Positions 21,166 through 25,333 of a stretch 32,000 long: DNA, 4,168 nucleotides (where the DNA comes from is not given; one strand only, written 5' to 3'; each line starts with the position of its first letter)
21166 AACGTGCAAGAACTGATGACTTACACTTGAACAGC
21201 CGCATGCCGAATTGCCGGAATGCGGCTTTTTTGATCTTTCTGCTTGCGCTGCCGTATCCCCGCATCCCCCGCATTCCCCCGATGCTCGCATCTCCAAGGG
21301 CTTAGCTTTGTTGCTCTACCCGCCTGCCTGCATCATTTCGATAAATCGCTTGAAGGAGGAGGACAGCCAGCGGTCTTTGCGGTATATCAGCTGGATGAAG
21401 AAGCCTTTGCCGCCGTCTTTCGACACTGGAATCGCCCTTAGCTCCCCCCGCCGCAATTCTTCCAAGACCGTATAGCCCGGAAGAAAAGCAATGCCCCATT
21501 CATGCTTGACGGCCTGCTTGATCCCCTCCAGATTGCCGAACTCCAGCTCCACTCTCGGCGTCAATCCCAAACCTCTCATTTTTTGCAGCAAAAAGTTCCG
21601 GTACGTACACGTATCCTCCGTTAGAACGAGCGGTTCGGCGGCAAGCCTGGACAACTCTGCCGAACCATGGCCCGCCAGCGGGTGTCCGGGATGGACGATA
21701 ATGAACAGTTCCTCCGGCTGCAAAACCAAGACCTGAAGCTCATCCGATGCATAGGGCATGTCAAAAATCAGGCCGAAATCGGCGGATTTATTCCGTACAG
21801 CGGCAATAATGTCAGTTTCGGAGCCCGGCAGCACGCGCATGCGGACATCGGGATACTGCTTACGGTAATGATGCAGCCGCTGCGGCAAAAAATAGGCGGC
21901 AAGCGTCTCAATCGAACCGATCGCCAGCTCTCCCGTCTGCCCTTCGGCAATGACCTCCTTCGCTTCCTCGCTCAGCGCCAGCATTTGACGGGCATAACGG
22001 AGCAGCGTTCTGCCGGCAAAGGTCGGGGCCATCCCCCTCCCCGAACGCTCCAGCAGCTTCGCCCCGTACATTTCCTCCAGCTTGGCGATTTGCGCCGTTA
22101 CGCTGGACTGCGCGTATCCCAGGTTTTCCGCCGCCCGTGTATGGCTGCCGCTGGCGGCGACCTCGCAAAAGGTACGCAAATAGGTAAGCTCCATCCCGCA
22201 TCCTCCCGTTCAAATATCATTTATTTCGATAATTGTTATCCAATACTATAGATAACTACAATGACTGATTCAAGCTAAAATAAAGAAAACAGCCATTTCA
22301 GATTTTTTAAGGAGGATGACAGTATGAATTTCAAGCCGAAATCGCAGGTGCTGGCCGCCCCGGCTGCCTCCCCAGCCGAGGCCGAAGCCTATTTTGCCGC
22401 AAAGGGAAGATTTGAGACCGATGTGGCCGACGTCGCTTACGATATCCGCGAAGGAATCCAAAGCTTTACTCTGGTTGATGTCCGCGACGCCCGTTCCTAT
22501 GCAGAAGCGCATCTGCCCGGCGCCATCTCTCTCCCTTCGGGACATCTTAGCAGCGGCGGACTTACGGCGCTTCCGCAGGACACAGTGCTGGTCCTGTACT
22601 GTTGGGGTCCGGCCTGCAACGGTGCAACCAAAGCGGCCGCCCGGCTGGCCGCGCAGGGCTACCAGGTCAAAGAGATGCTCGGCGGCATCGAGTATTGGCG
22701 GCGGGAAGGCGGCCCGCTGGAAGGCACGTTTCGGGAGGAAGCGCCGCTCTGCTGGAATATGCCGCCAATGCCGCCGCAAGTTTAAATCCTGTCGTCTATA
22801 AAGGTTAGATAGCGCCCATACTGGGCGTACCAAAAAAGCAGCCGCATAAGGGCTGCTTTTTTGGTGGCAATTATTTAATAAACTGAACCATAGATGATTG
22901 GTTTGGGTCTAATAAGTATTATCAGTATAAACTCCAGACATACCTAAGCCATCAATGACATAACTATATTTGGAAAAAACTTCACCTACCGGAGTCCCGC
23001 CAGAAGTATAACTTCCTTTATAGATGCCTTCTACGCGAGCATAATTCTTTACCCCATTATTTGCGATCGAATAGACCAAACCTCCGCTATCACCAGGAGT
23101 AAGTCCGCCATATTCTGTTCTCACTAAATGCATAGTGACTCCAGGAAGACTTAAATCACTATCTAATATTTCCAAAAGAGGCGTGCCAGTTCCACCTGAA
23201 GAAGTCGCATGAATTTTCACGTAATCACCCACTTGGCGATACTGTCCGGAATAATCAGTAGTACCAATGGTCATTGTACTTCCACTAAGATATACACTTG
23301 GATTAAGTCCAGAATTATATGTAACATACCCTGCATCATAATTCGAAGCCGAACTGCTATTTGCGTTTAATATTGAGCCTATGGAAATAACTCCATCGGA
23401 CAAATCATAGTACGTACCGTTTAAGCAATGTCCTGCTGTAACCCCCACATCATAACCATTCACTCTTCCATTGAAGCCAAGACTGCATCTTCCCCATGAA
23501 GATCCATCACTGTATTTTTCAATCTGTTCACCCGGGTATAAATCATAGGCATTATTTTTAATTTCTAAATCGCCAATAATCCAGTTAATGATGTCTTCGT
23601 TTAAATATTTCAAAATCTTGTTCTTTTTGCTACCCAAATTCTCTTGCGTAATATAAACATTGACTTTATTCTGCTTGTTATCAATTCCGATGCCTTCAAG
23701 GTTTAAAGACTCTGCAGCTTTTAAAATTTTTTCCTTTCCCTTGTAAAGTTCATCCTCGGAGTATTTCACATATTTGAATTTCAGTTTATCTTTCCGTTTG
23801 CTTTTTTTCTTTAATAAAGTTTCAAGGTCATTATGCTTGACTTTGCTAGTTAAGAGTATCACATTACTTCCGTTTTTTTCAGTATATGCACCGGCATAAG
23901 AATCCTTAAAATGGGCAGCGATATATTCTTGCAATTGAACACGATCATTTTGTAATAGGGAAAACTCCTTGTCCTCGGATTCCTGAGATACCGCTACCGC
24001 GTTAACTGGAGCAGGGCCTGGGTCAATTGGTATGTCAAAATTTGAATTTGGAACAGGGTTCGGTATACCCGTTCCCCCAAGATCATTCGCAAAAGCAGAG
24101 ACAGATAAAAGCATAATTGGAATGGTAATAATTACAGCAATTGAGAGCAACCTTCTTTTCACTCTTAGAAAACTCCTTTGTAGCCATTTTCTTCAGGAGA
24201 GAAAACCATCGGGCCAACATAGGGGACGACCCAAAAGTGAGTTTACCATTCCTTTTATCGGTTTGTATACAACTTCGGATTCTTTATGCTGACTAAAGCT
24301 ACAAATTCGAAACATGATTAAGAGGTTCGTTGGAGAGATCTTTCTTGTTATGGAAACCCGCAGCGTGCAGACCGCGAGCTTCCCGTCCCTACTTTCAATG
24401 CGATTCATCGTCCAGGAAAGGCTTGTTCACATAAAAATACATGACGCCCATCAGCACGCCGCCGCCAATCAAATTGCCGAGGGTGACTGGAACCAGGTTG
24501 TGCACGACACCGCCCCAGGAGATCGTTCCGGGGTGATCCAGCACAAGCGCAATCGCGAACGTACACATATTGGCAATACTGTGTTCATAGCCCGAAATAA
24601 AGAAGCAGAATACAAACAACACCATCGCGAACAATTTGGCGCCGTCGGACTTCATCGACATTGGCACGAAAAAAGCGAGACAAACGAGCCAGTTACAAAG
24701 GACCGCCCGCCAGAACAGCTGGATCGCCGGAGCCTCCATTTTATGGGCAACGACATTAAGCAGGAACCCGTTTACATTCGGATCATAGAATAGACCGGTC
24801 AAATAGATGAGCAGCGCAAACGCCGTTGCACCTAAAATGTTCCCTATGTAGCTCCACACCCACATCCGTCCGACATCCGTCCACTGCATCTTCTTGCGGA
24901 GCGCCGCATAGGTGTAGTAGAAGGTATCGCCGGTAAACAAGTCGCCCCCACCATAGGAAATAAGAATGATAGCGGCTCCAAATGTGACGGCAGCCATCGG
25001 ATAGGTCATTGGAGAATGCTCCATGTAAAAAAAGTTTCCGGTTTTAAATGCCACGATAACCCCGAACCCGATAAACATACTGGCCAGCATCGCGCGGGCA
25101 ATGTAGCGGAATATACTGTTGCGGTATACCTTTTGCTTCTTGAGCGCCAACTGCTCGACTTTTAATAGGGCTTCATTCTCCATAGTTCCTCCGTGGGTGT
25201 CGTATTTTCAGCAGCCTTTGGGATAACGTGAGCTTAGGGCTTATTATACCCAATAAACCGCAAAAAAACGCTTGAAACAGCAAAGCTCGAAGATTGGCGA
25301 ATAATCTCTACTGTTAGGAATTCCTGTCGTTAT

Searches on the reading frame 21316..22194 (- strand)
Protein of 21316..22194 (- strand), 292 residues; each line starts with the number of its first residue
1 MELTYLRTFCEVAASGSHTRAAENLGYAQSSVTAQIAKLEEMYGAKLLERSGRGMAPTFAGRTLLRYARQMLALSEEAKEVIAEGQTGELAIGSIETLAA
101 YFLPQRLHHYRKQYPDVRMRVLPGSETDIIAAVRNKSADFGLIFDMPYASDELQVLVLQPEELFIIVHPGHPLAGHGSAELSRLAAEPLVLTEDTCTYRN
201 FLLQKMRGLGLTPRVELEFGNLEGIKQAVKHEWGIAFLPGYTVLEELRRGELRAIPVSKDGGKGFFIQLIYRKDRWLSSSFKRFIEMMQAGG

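Call 36: search_protein_families(library=ncbifam, proteins=[window:21316-22194:-], max_evalue=0.00001)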
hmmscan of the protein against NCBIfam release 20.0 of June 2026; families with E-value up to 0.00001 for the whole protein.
window:21316-22194:- (292 aa): 52 families (the best 25 are shown)
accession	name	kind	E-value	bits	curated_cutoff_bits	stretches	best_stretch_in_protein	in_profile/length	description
NF040786.1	LysR_Sec_metab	equivalog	2e-44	151.8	250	1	1-289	1-295/298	selenium metabolism-associated LysR family transcriptional regulator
NF053705.1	TransRegGltCGpos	equivalog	1.3e-43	149.3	350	1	1-288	1-289/300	glutamate biosynthesis transcriptional regulator GltC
TIGR03339.1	phn_lysR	subfamily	1e-42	146.3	341.1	1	6-287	2-278/279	aminoethylphosphonate catabolism associated LysR family transcriptional regulator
NF040889.1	trans_reg_YeiE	equivalog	1.3e-42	146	480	1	3-288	5-286/288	DNA-binding transcriptional regulator YeiE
NF047520.1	trans_act_CidR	equivalog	2e-39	135.5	415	1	1-289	1-289/292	cidABC operon transcriptional activator CidR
NF008095.0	PRK10837.1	subfamily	5.7e-38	130.8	281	1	3-289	5-287/290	LysR family transcriptional regulator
NF047711.1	PutUtilRegPtrR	equivalog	3e-36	125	400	1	1-288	1-282/283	putrescine utilization regulator PtrR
NF045990.1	TransRegCbbRRhodb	equivalog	3.5e-36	124.8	450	1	3-257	8-266/304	LysR family regulator CbbR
NF008416.0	PRK11242.1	equivalog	1.7e-35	122.8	277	1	1-290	1-289/300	transcriptional regulator CynR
TIGR02424.1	TF_pcaQ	equivalog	6.9e-33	113.8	303.8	1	3-289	5-295/300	pca operon transcription factor PcaQ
NF045775.1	acetoin_reg_AlsR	exception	2.8e-29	102.5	430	1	1-240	1-244/290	acetoin biosynthesis transcriptional regulator AlsR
NF009327.0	PRK12684.1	subfamily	4.1e-28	98.5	402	1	1-289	1-292/313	CysB family HTH-type transcriptional regulator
NF041036.1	decaheme_TF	subfamily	2.8e-26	92.7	210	1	1-256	1-261/301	multiheme cytochrome-associated LysR family transcriptional regulator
NF009326.0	PRK12681.1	equivalog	1.7e-25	90.1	436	1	1-256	1-260/324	HTH-type transcriptional regulator CysB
NF008361.0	PRK11151.1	equivalog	3.2e-24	85.7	329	1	13-289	13-290/305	DNA-binding transcriptional regulator OxyR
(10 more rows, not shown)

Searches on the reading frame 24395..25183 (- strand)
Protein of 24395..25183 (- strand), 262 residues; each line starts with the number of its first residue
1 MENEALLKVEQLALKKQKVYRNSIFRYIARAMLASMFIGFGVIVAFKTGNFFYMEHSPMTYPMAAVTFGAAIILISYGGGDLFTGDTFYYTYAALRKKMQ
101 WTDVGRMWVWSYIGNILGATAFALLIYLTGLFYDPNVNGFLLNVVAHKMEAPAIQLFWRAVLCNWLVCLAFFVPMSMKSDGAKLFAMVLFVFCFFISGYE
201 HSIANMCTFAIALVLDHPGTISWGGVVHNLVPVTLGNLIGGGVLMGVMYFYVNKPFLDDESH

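Call 36: search_protein_families(library=ncbifam, proteins=[window:24395-25183:-], max_evalue=0.00001)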
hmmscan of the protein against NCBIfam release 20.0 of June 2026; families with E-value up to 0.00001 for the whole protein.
window:24395-25183:- (262 aa): 5 families
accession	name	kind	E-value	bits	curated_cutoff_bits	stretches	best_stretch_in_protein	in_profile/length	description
TIGR00790.1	fnt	subfamily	1.6e-67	227.6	232.3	1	21-253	3-237/239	formate/nitrite family transporter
TIGR04060.1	formate_focA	equivalog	1e-51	175.8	290.1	1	14-254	9-267/268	formate transporter FocA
NF008595.0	PRK11562.1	equivalog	1.9e-42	145.5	293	1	11-252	11-248/268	nitrite transporter NirC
NF008069.0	PRK10805.1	equivalog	1.8e-26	93.2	440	1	31-216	38-224/285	formate transporter FocA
NF007261.0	PRK09713.1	exception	1.8e-15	57.3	499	1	20-250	30-274/282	formate transporter FocB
